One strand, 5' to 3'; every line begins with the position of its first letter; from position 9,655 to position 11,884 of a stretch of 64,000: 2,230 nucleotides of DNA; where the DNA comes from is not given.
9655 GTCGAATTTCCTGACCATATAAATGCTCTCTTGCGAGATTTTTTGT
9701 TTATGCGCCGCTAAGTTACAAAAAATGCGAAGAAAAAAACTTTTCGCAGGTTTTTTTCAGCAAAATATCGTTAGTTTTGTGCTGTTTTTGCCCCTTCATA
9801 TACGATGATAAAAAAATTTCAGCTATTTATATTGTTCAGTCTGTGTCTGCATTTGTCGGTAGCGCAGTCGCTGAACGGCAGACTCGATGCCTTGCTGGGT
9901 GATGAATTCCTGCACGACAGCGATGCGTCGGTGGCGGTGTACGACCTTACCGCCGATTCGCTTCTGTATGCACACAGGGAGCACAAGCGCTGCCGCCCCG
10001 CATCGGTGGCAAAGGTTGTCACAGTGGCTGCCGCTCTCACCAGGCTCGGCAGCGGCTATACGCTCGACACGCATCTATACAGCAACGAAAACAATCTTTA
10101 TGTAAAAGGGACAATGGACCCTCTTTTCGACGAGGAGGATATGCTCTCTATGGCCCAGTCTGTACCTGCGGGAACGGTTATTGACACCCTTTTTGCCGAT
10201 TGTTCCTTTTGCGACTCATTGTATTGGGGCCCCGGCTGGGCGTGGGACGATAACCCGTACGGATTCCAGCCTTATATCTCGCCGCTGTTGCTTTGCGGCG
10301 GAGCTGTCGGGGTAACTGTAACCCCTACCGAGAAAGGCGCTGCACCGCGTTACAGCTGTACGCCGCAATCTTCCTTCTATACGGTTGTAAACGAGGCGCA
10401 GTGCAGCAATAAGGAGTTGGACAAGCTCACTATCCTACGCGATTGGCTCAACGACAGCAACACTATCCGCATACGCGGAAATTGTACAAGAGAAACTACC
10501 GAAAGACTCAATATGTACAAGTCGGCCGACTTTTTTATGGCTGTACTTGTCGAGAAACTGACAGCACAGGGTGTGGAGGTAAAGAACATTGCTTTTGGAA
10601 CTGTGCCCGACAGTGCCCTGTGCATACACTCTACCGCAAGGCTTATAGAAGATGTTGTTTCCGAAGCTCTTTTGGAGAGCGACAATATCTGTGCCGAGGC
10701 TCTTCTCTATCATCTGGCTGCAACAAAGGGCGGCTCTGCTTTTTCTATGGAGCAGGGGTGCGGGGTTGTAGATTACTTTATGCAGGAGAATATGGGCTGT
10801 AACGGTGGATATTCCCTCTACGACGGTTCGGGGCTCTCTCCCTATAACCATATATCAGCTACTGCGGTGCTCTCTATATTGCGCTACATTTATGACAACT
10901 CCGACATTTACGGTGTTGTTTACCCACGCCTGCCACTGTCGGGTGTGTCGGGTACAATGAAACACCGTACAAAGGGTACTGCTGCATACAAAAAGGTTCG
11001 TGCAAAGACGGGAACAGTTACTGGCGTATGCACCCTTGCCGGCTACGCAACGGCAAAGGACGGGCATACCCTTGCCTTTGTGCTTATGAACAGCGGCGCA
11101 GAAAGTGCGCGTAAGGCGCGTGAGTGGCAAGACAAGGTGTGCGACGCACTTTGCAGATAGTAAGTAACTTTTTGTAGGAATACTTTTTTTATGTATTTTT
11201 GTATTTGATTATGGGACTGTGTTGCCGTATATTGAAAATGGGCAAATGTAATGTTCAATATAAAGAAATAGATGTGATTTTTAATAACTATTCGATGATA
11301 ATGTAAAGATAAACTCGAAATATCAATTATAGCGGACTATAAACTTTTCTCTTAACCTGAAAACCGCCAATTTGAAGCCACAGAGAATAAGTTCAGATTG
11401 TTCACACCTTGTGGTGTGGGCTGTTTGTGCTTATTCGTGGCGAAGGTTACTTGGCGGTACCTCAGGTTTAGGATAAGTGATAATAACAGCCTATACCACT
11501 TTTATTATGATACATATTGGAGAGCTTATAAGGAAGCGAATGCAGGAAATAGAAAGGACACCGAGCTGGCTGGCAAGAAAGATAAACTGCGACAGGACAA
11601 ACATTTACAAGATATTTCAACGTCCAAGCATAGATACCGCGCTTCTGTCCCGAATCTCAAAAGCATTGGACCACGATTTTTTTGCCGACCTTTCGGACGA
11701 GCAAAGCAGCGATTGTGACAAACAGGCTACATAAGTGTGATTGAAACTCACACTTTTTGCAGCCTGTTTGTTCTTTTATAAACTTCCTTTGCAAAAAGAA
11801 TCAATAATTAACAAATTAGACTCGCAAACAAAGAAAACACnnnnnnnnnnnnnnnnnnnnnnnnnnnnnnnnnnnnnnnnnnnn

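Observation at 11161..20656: AT-rich 9.5-kb island encoding only exported and outer-membrane proteins plus a duplicated HTH gene: candidate undescribed cell-envelope module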

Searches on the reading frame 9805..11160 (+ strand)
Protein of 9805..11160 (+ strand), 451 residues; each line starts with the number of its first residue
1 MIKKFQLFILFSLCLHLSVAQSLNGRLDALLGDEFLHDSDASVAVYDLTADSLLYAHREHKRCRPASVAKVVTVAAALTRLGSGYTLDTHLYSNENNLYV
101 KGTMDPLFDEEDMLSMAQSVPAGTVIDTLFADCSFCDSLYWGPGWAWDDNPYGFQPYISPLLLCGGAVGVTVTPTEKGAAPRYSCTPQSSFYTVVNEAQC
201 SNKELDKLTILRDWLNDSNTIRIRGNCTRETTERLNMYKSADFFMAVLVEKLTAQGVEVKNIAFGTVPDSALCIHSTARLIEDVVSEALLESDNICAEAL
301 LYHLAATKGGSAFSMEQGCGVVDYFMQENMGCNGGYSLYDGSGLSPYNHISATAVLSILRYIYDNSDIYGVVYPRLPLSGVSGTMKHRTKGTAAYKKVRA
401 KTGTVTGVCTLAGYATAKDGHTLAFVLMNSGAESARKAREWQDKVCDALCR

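Call 66: find_related_loci(query=window:9805-11160:+, collection=metagenome_contigs, flank=10000)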
Query window:9805-11160:+ (451 aa) in metagenome_contigs; peptide patterns used: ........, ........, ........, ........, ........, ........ (x = any residue, [..] = any of these).
76 stretches matched a pattern; 21 encode a relative of the query (tblastn E <= 1e-3); 21 distinct loci.
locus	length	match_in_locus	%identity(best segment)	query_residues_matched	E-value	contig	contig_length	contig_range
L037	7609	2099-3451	90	1-451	0e+0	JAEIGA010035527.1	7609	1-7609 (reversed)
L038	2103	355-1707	89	1-451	0e+0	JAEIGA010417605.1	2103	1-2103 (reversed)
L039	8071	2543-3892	61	1-447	0e+0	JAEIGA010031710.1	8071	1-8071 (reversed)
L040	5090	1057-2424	57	1-451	0e+0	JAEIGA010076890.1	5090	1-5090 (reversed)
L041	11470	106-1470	58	1-451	5e-178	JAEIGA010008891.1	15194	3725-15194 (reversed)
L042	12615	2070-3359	60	27-451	2e-177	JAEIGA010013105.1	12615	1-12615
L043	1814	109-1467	57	4-451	0e+0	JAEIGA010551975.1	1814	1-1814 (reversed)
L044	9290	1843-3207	57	1-451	3e-170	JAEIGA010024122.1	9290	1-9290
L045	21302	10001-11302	58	22-451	7e-170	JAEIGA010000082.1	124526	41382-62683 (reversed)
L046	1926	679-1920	61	38-451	0e+0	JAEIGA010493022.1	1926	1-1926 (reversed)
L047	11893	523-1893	54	1-451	6e-169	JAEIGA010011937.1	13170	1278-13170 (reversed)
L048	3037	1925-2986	56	7-359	3e-136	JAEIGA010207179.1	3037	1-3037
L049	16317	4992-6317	42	26-450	1e-107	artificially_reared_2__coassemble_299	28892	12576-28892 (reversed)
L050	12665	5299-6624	42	26-450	5e-107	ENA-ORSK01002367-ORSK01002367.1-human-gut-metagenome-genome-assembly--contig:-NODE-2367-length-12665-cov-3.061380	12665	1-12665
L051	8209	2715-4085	37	7-451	1e-106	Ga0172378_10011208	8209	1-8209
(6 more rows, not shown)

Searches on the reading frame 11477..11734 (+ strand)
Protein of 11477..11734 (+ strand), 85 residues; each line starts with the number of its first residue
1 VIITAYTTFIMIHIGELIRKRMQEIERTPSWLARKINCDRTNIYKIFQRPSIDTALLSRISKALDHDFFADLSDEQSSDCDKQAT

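Call 3: search_protein_families(library=pfam, max_evalue=0.1, proteins=[window:11477-11734:+])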
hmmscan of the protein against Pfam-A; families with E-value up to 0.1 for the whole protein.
window:11477-11734:+ (85 aa): 2 families
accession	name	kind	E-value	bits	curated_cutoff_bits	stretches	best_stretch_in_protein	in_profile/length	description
PF13443.12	HTH_26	-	0.00041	21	22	1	18-72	2-57/63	Cro/C1-type HTH DNA-binding domain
PF21775.3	PutA_1st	-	0.011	15.6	27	1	22-34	12-24/33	PutA, RHH domain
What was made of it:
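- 11507..11734 (+): HTH1, a small XRE/Cro-C1-type regulator (75 aa). It belongs to the resident locus. HTH_26 E 4e-4, 21 bits against a 22-bit cut-off (call 3).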

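Call 4: search_protein_families(library=ncbifam, max_evalue=0.1, proteins=[window:11477-11734:+])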
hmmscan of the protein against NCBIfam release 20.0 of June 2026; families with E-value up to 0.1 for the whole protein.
window:11477-11734:+ (85 aa): 2 families
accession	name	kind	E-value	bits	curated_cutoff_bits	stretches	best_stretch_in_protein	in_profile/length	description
TIGR00180.1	parB_part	domain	0.025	14.3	58.45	1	12-64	106-158/186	ParB/RepB/Spo0J family partition protein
NF007243.0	PRK09685.1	equivalog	0.03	13.8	199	1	13-49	202-238/303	transcriptional regulator FeaR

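Call 5: search_protein_families(library=padloc, max_evalue=0.1, proteins=[window:11477-11734:+])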
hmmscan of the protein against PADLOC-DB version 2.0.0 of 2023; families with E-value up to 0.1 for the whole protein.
window:11477-11734:+ (85 aa): 0 families

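Call 6: search_protein_families(library=phrogs, max_evalue=0.1, proteins=[window:11477-11734:+])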
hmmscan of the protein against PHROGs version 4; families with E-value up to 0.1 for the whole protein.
window:11477-11734:+ (85 aa): 6 families
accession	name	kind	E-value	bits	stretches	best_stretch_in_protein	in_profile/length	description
phrog_3642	-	DNA, RNA and nucleotide metabolism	0.0015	19.4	1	16-72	11-68/79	HTH DNA binding protein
phrog_3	-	transcription regulation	0.0016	19.2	1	9-76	84-153/430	transcriptional repressor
phrog_8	-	transcription regulation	0.02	15.3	1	8-65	71-129/346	transcriptional regulator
phrog_19735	-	unknown function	0.065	14.6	1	16-65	19-68/94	-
phrog_11920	-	unknown function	0.081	13.5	1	26-76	46-96/252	-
phrog_2439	-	transcription regulation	0.093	12.6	1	11-66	5-61/367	transcriptional regulator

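Call 98: list_cluster_members(proteins=[window:11507-11734:+, window:19624-19833:+, window:19941-20492:+, window:17671-18525:+, window:18543-19580:+, window:14199-14777:+, window:16251-17186:+])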
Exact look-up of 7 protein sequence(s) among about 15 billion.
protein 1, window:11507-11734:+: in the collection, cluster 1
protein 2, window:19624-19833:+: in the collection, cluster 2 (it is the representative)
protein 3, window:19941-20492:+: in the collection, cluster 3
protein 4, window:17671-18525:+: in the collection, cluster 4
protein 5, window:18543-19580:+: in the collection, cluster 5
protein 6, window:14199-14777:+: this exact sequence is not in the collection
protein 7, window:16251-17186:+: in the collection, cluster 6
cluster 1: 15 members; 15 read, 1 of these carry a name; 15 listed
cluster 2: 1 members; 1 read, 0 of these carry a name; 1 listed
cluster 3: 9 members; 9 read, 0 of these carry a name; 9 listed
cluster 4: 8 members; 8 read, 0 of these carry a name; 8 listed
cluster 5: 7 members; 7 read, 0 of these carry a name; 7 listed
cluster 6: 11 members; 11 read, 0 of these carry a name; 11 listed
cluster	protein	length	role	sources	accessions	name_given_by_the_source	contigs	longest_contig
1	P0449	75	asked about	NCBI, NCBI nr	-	-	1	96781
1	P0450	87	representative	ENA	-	-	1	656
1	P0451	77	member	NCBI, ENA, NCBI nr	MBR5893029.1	MAG: XRE family transcriptional regulator [Bacteroidaceae bacterium] | XRE family transcriptional regulator [Bacteroidaceae bacterium]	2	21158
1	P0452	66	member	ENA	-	-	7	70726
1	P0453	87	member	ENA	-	-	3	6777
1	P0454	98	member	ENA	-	-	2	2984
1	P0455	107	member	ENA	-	-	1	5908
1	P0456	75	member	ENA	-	-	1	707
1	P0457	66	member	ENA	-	-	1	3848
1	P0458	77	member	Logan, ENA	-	-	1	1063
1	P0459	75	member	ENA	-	-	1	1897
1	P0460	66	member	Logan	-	-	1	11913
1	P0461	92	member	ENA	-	-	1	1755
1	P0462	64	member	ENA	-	-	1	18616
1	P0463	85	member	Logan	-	-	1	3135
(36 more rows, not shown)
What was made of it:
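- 11507..11734 (+): A cluster member is named XRE family regulator (call 98).
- On XRE / Cro-C1 HTH regulators: A 90%-cluster member is named XRE family transcriptional regulator by NCBI (call 98).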

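Call 99: find_encoding_contigs(protein=P0452, flank=6000, max_places=6)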
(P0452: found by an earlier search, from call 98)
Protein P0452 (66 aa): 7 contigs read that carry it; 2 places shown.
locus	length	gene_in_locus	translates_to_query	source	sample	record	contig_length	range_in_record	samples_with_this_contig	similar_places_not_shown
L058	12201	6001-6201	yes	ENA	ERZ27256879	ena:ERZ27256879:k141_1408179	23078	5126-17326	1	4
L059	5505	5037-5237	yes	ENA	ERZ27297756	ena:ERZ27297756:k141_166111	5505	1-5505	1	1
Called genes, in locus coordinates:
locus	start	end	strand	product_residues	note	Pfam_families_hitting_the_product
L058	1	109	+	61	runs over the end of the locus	PF01783:Ribosomal_L32p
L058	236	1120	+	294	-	PF00350:Dynamin_N (faint), PF01926:MMR_HSR1, PF02421:FeoB_N, PF03193:RsgA_GTPase (faint), PF10662:PduV-EutP, PF00009:GTP_EFTU, PF07650:KH_2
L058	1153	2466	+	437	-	PF00005:ABC_tran (faint), PF00009:GTP_EFTU, PF01926:MMR_HSR1, PF02421:FeoB_N, PF00009:GTP_EFTU, PF01926:MMR_HSR1, PF02421:FeoB_N, PF14714:KH_dom-like, +9 more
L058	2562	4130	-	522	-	PF00890:FAD_binding_2, PF01266:DAO (weak), PF07992:Pyr_redox_2 (faint), PF02910:Succ_DH_flav_C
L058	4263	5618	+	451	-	PF02113:Peptidase_S13, PF13354:Beta-lactamase2 (faint)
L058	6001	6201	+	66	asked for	-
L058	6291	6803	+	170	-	-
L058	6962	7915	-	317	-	PF08331:QueG_DUF1730, PF13187:Fer4_9 (faint), PF00037:Fer4 (weak), PF13484:Fer4_16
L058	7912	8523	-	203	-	PF01522:Polysacc_deac_1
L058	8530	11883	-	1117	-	PF11028:TMEM260_N, PF28497:DUF8416, PF28495:TMEM260_2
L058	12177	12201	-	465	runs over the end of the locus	-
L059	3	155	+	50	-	?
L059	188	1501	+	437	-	PF00005:ABC_tran (faint), PF00009:GTP_EFTU, PF01926:MMR_HSR1, PF02421:FeoB_N, PF00009:GTP_EFTU, PF01926:MMR_HSR1, PF02421:FeoB_N, PF14714:KH_dom-like, +9 more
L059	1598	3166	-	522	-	PF00890:FAD_binding_2, PF01266:DAO (weak), PF07992:Pyr_redox_2 (faint), PF02910:Succ_DH_flav_C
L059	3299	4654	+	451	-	PF02113:Peptidase_S13, PF13354:Beta-lactamase2 (faint)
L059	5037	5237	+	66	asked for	-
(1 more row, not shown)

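Call 102: find_encoding_contigs(protein=P0451, flank=8000, max_places=4)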
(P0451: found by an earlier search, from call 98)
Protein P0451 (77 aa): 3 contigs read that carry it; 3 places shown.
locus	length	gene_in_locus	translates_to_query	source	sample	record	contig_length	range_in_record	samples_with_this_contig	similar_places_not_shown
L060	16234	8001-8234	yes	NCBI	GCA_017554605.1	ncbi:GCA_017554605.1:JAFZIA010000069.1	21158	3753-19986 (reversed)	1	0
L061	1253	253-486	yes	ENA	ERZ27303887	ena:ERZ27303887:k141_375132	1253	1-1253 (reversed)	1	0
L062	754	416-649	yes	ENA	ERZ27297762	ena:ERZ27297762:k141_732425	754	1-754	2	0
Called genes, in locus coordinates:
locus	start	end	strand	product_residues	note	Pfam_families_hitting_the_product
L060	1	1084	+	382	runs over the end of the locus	PF02518:HATPase_c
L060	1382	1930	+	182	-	PF02620:YceD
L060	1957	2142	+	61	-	PF01783:Ribosomal_L32p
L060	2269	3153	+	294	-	PF00350:Dynamin_N (faint), PF01926:MMR_HSR1, PF02421:FeoB_N, PF03193:RsgA_GTPase (faint), PF10662:PduV-EutP, PF00009:GTP_EFTU, PF07650:KH_2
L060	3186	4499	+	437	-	PF00005:ABC_tran (faint), PF00009:GTP_EFTU, PF01926:MMR_HSR1, PF02421:FeoB_N, PF00009:GTP_EFTU, PF01926:MMR_HSR1, PF02421:FeoB_N, PF14714:KH_dom-like, +9 more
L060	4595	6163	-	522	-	PF00890:FAD_binding_2, PF01266:DAO (weak), PF07992:Pyr_redox_2 (faint), PF02910:Succ_DH_flav_C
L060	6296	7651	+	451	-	PF02113:Peptidase_S13, PF13354:Beta-lactamase2 (faint)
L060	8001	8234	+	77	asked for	-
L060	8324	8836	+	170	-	-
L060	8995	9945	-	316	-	PF08331:QueG_DUF1730, PF13187:Fer4_9 (faint), PF00037:Fer4 (weak), PF13484:Fer4_16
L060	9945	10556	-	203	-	PF01522:Polysacc_deac_1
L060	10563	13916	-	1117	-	PF11028:TMEM260_N, PF28497:DUF8416, PF28495:TMEM260_2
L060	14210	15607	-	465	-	-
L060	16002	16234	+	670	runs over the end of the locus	PF07498:Rho_N (weak), PF07497:Rho_RNA_bind, PF00006:ATP-synt_ab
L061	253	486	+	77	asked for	-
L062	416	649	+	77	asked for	-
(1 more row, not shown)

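Call 103: find_encoding_contigs(protein=P0460, flank=8000, max_places=4)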
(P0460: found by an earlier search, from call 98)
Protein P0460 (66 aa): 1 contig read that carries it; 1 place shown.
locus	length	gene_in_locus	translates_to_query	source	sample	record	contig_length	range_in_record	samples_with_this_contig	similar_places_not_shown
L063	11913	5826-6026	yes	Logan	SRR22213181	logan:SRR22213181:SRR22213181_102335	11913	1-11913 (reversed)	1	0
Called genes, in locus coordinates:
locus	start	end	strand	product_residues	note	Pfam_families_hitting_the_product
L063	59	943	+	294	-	PF00350:Dynamin_N (faint), PF01926:MMR_HSR1, PF02421:FeoB_N, PF03193:RsgA_GTPase (faint), PF10662:PduV-EutP, PF00009:GTP_EFTU, PF07650:KH_2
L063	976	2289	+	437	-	PF00005:ABC_tran (faint), PF00009:GTP_EFTU, PF01926:MMR_HSR1, PF02421:FeoB_N, PF00009:GTP_EFTU, PF01926:MMR_HSR1, PF02421:FeoB_N, PF14714:KH_dom-like, +9 more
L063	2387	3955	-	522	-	PF00890:FAD_binding_2, PF01266:DAO (weak), PF07992:Pyr_redox_2 (faint), PF02910:Succ_DH_flav_C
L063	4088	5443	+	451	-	PF02113:Peptidase_S13, PF13354:Beta-lactamase2 (faint)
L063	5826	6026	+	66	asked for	-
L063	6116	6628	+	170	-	PF13505:OMP_b-brl (weak)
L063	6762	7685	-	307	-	PF08331:QueG_DUF1730, PF13484:Fer4_16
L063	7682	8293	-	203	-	PF01522:Polysacc_deac_1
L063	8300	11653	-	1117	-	PF11028:TMEM260_N, PF28497:DUF8416, PF28495:TMEM260_2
